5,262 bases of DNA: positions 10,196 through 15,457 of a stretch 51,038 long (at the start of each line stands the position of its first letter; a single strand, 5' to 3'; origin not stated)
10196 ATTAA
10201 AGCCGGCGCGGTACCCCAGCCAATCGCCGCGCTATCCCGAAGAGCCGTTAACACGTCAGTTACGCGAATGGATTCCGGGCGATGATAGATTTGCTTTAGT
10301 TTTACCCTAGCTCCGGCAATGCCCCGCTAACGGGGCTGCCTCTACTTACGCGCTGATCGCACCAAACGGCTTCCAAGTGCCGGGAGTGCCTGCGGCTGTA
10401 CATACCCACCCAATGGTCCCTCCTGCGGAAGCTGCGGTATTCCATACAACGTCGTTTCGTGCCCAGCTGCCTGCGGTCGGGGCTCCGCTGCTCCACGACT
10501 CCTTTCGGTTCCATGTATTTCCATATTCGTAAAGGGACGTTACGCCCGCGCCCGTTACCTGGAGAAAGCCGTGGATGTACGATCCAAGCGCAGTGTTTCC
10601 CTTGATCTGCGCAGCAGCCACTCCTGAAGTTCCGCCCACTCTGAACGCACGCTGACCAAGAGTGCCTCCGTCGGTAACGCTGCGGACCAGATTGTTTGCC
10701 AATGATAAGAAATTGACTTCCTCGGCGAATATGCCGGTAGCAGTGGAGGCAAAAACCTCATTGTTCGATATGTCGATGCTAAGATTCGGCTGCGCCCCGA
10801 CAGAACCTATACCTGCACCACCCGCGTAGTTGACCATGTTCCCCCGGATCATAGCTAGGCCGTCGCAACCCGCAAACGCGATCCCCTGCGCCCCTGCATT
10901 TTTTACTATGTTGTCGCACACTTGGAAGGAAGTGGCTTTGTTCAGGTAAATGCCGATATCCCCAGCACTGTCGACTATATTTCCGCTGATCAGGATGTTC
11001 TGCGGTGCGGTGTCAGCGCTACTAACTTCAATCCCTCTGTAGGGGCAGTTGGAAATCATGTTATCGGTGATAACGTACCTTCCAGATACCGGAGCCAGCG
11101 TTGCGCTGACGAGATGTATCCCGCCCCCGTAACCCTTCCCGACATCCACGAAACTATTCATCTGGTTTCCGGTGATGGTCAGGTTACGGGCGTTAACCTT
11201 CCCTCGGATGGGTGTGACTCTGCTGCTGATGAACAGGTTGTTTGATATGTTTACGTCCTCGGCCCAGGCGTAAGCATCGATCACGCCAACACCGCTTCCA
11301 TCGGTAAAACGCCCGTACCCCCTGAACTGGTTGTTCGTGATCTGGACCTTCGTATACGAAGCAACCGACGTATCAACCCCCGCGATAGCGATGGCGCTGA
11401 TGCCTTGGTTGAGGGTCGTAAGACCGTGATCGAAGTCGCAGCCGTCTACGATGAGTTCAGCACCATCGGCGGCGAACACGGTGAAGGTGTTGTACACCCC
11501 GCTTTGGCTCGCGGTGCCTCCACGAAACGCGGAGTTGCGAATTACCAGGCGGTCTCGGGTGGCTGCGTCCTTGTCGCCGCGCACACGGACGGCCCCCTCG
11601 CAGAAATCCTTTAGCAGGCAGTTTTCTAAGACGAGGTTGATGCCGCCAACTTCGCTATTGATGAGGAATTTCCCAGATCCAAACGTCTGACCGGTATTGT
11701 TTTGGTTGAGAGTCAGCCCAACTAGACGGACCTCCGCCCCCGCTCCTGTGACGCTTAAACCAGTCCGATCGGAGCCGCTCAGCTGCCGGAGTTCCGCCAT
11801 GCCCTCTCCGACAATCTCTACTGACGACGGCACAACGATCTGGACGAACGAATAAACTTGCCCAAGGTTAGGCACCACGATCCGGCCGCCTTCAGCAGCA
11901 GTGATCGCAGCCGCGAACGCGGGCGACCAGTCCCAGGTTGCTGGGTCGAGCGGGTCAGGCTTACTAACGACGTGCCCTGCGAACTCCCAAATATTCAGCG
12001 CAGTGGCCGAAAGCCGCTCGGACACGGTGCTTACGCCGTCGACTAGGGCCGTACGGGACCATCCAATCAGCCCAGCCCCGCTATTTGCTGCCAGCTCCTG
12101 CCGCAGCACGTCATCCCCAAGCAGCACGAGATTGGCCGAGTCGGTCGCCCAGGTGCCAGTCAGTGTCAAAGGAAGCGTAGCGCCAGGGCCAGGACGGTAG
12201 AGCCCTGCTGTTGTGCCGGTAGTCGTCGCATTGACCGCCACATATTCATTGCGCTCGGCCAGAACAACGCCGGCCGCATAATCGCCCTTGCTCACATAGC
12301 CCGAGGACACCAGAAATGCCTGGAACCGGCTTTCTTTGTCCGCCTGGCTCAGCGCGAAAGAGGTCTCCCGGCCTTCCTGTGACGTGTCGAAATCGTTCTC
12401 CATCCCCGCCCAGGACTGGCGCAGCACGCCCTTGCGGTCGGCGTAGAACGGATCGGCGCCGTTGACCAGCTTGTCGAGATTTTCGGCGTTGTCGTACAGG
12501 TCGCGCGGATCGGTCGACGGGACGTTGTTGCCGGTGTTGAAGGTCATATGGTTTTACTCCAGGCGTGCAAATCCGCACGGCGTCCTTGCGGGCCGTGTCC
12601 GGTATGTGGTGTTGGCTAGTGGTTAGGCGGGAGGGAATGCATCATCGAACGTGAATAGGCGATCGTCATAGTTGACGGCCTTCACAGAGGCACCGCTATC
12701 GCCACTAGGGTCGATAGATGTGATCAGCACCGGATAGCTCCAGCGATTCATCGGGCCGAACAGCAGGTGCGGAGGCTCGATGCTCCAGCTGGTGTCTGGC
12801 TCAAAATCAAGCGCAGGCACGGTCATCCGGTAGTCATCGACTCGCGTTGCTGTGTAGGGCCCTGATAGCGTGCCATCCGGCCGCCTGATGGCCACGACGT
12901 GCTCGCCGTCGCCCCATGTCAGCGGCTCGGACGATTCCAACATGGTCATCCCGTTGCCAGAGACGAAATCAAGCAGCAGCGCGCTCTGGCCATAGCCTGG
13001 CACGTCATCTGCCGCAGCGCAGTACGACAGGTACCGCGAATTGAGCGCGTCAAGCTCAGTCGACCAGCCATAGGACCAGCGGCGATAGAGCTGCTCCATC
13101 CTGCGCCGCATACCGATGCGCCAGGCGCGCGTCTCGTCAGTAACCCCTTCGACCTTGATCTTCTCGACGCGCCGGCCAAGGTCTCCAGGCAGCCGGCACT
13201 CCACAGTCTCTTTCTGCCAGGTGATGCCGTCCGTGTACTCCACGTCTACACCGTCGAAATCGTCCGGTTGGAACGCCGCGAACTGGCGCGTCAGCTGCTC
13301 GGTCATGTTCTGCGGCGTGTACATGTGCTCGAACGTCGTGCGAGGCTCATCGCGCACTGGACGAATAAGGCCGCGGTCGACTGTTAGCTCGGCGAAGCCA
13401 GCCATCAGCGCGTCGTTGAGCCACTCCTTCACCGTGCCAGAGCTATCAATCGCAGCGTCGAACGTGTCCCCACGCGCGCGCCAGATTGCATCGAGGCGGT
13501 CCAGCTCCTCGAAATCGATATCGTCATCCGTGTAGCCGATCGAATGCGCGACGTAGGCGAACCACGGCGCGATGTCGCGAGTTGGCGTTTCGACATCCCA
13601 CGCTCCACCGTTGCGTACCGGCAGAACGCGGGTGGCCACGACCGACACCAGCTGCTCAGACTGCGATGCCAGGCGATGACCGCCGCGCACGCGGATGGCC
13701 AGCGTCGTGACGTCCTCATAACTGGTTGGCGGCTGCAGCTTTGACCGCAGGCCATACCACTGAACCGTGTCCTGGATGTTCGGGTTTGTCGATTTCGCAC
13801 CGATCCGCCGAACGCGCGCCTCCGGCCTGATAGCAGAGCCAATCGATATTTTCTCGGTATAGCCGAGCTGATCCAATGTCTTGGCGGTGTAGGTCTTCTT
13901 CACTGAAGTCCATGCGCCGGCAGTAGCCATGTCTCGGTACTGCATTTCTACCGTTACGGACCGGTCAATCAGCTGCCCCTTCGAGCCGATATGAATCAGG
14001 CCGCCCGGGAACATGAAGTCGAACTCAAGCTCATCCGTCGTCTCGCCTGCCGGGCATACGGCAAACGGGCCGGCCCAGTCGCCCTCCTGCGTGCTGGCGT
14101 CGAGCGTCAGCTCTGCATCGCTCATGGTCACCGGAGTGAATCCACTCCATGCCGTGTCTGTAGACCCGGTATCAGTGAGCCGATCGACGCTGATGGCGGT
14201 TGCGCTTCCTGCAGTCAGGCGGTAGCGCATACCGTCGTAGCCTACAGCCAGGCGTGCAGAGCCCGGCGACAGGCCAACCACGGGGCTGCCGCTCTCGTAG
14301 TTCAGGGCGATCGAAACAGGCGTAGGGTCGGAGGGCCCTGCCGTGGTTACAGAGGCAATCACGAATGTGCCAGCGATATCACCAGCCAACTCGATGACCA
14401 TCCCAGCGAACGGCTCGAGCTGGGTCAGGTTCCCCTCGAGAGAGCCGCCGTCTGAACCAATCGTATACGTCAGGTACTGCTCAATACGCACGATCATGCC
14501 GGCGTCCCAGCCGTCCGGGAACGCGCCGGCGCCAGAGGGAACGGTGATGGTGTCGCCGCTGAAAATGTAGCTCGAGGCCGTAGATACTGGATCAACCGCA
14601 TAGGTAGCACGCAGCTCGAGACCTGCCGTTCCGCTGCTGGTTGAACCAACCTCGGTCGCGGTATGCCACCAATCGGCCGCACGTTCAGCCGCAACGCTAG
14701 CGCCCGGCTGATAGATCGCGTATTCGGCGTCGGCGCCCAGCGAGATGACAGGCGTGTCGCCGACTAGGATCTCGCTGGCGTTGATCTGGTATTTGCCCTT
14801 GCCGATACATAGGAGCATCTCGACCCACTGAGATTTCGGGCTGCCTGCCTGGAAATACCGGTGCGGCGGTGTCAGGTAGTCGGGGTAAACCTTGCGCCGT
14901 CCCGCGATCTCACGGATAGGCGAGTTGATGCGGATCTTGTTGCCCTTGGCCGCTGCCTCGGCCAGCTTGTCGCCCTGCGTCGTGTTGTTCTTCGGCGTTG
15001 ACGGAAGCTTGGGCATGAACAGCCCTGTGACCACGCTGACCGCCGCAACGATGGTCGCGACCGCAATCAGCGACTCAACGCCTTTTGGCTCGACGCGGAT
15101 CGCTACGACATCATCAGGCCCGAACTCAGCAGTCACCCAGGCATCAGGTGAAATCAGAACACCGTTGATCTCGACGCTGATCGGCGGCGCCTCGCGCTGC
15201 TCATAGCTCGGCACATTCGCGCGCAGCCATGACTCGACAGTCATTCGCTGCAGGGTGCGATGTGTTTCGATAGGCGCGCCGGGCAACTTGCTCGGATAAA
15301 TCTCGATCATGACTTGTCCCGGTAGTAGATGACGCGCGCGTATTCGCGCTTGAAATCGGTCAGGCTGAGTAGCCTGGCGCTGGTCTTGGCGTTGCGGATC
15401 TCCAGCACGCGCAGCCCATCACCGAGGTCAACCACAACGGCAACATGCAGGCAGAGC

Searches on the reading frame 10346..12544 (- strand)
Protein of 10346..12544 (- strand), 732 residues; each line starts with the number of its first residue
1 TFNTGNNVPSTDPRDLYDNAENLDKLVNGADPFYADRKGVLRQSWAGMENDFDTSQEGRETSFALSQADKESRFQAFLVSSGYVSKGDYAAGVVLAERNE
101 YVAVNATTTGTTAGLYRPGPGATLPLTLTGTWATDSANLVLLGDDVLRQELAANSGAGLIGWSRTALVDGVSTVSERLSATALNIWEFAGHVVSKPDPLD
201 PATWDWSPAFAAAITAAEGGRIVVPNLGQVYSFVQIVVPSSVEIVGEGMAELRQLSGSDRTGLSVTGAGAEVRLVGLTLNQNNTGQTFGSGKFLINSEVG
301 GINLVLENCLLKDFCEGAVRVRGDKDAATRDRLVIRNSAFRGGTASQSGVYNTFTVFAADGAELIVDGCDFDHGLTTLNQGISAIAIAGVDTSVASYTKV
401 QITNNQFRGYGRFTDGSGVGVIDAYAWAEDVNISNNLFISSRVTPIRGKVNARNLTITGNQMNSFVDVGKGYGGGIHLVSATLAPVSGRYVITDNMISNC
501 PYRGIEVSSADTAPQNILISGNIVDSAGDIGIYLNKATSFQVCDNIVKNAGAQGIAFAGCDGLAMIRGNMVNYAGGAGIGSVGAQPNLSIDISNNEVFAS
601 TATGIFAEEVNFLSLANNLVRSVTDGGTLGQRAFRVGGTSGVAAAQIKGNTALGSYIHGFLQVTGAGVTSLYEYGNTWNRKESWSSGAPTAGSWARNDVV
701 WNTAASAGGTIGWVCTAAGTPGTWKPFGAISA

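Call 80: search_protein_families(library=pfam, proteins=[window:10346-12544:-], max_evalue=0.001)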
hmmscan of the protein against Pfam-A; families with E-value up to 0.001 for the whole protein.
window:10346-12544:- (732 aa): 2 families
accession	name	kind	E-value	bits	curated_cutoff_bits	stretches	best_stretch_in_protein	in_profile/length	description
PF13229.12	Beta_helix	-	3.6e-13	49.9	25.9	1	453-589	32-152/158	Right handed beta helix region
PF05048.19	NosD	-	1.2e-08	35.1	23.6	1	466-623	14-149/212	Periplasmic copper-binding protein (NosD)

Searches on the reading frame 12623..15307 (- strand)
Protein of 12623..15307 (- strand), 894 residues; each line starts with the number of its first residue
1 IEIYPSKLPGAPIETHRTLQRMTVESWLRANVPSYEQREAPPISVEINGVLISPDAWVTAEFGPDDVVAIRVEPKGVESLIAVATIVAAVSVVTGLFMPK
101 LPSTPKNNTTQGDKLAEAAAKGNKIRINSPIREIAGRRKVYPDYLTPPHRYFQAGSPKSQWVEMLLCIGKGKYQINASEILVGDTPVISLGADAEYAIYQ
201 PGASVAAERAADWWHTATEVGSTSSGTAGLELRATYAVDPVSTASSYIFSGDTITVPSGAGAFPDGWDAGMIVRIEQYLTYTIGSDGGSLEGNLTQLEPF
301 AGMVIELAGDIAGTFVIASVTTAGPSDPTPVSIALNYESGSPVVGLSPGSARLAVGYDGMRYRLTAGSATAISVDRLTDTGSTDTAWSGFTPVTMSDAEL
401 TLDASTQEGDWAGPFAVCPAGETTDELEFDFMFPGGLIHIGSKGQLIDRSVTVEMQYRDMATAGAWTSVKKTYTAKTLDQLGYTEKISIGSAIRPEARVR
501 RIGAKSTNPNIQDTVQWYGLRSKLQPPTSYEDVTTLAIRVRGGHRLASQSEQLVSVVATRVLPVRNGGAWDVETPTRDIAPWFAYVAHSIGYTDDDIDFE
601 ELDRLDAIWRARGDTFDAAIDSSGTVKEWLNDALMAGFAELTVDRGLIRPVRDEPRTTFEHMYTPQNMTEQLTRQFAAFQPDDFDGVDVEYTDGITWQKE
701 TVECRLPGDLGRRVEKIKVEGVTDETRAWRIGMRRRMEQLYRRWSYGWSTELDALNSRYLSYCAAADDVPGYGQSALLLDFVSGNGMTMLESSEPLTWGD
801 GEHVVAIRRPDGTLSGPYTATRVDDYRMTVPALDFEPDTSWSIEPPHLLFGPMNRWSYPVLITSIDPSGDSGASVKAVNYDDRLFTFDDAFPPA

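Call 80: search_protein_families(library=pfam, proteins=[window:12623-15307:-], max_evalue=0.001)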
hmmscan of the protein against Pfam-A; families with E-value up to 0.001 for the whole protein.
window:12623-15307:- (894 aa): 1 family
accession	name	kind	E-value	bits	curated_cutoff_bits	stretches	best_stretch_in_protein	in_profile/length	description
PF24801.1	FNIII-A_GpJ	-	8.6e-10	39.3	27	1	422-521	24-121/126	Tip attachment protein J,FNIII-A domain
